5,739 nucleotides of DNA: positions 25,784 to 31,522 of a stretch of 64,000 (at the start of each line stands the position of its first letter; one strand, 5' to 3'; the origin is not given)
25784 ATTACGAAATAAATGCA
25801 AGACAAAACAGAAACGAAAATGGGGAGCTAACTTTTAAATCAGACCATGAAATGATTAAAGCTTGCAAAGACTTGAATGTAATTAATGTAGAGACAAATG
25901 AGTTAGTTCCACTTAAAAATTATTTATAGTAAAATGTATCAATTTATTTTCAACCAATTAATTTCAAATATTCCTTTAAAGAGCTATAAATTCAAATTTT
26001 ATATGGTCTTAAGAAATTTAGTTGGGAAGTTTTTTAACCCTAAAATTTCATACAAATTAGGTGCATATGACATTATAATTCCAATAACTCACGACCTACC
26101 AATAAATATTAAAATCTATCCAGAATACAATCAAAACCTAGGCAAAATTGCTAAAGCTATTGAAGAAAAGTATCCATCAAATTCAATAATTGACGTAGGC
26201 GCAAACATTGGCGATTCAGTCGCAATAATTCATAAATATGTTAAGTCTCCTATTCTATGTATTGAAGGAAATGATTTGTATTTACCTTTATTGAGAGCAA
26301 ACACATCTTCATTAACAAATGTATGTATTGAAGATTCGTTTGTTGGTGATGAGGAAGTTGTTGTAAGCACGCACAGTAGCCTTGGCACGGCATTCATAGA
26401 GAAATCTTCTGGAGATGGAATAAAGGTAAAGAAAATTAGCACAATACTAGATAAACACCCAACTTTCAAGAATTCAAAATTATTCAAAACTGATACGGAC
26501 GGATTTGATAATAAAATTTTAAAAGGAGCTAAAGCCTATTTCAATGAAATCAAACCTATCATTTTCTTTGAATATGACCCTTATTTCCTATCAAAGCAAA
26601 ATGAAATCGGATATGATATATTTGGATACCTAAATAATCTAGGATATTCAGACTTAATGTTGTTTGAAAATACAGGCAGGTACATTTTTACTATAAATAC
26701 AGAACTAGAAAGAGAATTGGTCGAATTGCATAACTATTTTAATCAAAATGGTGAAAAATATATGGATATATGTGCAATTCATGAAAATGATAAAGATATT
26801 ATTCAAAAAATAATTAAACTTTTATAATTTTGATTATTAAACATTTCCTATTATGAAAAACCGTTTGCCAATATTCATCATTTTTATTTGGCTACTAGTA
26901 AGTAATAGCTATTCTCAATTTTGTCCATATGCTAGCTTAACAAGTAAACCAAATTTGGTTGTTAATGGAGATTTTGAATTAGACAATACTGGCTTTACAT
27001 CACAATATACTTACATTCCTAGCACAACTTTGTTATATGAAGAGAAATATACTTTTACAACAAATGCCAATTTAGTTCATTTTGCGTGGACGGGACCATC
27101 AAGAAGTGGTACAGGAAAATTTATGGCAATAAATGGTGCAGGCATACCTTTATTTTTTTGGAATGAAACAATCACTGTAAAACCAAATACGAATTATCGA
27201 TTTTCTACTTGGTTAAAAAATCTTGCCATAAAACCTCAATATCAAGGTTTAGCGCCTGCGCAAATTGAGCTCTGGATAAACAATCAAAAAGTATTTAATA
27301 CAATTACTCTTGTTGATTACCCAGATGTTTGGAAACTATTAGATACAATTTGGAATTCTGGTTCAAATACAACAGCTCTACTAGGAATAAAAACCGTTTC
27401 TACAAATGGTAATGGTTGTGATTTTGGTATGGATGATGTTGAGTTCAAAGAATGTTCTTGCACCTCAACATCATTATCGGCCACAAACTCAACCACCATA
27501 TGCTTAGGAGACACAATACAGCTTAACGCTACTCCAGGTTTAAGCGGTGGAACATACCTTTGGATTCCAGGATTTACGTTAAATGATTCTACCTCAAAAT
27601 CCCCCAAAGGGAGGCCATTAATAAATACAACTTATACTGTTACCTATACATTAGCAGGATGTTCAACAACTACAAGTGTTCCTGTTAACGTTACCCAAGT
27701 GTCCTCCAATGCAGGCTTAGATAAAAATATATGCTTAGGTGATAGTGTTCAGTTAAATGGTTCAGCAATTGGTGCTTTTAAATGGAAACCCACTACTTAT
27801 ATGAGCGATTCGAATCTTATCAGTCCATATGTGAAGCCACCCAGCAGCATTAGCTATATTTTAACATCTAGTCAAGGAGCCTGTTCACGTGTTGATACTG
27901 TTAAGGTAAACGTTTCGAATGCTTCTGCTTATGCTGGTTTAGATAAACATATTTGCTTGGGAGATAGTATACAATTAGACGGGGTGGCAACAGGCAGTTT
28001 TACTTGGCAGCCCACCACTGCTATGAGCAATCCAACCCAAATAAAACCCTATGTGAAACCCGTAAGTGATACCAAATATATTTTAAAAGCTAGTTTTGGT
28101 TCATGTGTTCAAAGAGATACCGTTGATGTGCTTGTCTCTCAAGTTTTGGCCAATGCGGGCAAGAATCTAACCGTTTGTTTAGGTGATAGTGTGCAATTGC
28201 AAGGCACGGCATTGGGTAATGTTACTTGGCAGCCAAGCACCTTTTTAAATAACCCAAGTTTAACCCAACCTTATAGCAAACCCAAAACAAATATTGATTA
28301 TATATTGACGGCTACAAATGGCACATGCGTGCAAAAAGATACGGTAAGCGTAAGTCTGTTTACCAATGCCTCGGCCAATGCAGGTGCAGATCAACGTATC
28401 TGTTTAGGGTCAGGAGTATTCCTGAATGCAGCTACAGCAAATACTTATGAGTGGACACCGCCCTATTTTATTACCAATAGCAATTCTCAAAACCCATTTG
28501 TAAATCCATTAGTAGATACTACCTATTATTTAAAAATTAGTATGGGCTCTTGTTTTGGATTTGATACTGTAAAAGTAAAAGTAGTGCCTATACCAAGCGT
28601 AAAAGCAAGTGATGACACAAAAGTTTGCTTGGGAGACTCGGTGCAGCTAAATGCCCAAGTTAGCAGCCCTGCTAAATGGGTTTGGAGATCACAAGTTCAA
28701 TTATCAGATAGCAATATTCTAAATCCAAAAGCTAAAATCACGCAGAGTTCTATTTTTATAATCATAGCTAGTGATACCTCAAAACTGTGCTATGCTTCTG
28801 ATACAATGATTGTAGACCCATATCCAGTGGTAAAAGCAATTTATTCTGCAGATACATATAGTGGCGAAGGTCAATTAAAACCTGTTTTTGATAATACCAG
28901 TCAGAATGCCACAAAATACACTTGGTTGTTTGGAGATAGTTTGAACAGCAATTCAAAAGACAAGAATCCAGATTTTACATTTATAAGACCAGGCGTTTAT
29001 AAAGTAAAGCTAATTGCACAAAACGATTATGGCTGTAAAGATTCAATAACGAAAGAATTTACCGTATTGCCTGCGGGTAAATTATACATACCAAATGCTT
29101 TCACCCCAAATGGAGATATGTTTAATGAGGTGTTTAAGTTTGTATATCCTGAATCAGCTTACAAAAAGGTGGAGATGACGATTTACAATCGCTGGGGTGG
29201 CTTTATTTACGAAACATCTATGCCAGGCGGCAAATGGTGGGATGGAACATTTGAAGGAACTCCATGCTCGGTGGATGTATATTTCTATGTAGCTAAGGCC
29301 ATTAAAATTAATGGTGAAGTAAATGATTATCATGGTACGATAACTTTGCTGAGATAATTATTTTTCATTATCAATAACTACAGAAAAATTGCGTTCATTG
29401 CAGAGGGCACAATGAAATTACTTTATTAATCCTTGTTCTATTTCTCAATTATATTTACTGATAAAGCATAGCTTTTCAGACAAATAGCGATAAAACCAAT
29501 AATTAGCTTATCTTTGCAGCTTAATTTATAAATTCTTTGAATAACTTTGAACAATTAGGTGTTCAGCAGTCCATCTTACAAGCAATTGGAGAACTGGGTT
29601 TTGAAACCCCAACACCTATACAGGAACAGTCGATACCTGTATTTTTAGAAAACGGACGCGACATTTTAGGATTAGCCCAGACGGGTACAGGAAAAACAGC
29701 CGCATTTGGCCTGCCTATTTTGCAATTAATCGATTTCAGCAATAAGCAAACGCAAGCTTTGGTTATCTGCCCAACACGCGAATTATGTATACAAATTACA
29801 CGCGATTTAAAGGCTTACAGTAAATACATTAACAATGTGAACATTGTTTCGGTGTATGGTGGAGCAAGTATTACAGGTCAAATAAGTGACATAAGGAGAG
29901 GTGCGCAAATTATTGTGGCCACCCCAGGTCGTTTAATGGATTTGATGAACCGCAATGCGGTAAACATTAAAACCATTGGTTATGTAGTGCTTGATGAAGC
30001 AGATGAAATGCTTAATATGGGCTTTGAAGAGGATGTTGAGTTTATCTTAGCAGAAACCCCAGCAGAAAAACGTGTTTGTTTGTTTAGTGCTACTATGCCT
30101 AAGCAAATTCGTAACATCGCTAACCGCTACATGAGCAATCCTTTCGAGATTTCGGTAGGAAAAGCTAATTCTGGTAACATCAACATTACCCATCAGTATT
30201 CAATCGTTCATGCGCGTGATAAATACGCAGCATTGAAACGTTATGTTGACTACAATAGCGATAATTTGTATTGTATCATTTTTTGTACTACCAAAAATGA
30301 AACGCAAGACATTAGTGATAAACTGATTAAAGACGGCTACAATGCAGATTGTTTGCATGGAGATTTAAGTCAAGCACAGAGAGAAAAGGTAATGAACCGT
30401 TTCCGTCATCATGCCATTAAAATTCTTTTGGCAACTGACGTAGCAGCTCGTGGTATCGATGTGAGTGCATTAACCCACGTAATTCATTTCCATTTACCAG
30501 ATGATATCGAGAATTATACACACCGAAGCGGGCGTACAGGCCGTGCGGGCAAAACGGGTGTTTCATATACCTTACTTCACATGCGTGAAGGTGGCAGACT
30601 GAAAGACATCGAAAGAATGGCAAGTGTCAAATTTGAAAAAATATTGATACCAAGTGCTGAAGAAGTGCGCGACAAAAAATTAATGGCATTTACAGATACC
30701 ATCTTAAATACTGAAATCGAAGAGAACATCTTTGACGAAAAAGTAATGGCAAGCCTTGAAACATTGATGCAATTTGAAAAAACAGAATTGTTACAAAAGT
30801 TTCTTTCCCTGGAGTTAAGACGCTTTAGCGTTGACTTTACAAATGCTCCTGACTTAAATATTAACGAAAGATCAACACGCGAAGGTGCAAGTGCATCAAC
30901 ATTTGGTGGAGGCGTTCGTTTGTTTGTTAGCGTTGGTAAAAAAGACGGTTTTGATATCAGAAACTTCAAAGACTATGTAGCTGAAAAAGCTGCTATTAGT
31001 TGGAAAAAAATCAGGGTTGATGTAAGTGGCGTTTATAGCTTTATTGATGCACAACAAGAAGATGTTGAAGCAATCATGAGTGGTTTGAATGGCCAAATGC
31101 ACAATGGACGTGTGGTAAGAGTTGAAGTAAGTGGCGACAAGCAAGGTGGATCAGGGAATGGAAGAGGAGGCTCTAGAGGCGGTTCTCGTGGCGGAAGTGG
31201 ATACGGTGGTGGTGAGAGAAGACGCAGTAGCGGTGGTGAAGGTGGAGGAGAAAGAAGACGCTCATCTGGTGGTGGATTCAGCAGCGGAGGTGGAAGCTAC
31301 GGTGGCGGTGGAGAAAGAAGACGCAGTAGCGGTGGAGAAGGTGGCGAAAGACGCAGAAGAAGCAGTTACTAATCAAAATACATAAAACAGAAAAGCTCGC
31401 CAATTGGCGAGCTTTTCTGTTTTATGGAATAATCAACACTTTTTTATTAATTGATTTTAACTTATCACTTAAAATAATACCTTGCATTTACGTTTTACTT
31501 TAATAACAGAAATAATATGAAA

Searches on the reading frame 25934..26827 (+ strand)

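Call 21: search_protein_families(library=pfam, proteins=[window:25934-26827:+], max_evalue=0.001)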
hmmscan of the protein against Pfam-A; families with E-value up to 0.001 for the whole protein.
window:25934-26827:+ (297 aa): 1 family
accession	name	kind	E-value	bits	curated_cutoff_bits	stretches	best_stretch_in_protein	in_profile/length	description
PF05050.19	Methyltransf_21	-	3.2e-06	27.8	22.7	1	87-238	1-171/173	Methyltransferase FkbM domain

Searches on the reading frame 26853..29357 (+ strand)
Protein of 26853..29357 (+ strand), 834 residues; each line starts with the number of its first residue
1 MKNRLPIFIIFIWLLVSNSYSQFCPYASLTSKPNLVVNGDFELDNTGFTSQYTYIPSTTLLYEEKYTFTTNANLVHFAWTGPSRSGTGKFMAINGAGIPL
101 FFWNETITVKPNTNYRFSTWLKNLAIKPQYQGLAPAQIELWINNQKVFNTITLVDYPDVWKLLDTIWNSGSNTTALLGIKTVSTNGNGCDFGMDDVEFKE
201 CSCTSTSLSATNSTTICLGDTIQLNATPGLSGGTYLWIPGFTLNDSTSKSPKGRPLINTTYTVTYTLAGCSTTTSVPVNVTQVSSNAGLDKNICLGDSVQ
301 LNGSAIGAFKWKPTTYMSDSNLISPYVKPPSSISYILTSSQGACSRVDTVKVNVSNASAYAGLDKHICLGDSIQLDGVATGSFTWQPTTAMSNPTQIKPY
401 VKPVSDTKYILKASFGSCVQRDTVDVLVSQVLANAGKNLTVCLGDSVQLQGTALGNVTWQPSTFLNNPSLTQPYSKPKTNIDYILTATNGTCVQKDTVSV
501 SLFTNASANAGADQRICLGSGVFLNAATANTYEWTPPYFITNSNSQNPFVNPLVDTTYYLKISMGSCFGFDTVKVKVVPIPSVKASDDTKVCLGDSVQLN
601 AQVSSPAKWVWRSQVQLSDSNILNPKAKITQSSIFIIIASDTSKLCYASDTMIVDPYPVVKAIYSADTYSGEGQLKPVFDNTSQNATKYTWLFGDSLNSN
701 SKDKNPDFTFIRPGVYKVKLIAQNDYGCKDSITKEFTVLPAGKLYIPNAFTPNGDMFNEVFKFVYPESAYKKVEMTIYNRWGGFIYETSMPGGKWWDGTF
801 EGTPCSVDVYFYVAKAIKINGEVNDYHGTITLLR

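Call 21: search_protein_families(library=pfam, proteins=[window:26853-29357:+], max_evalue=0.001)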
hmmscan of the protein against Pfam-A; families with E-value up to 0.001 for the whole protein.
window:26853-29357:+ (834 aa): 3 families
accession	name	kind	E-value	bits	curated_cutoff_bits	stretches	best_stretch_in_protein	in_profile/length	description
PF13585.12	CHU_C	-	1.4e-14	54.4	27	1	746-831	3-85/86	CHU_C Type IX secretion signal domain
PF18911.6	PKD_4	-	3.8e-14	53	27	1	680-738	27-83/85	PKD domain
PF00801.26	PKD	-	3.7e-05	24.1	23.5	0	684-732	27-75/80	PKD domain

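Call 31: search_protein_families(library=ncbifam, proteins=[window:26853-29357:+], max_evalue=0.01)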
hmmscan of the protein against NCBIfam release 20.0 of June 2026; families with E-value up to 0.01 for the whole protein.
window:26853-29357:+ (834 aa): 1 family
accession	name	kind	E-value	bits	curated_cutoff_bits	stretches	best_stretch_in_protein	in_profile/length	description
TIGR04131.1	Bac_Flav_CTERM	domain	2.4e-13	50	35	1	746-834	3-85/85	T9SS type B sorting domain-containing protein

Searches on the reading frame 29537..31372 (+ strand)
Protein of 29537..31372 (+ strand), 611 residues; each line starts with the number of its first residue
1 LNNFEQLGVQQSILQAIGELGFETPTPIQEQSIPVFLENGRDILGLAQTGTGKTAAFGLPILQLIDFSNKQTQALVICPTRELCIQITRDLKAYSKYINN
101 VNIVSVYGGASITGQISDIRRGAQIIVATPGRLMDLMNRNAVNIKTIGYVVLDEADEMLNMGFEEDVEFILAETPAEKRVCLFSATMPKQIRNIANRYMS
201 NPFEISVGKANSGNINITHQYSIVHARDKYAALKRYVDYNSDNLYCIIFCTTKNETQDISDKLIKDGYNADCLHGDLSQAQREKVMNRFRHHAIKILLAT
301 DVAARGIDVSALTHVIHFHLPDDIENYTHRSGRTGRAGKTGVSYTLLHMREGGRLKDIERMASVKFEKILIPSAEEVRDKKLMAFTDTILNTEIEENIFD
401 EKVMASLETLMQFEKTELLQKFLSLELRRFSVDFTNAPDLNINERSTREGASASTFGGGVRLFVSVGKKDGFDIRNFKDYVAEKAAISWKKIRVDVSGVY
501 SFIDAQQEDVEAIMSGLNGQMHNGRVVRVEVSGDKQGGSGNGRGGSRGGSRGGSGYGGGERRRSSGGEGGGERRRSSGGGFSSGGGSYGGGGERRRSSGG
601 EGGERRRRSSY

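Call 21: search_protein_families(library=pfam, proteins=[window:29537-31372:+], max_evalue=0.001)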
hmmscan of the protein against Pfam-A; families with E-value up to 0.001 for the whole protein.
window:29537-31372:+ (611 aa): 4 families
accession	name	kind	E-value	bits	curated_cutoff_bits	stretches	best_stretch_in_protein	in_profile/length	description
PF00270.35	DEAD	-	5.7e-51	173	26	1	26-193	1-166/167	DEAD/DEAH box helicase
PF00271.37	Helicase_C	-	1.2e-32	112.8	23.5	1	229-338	2-110/110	Helicase conserved C-terminal domain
PF03880.21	DbpA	-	4.3e-10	39.9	25.6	1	461-530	1-71/72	DbpA RNA binding domain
PF04851.21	ResIII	-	3.4e-07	30.7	22.5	1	38-160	21-139/164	Type III restriction enzyme, res subunit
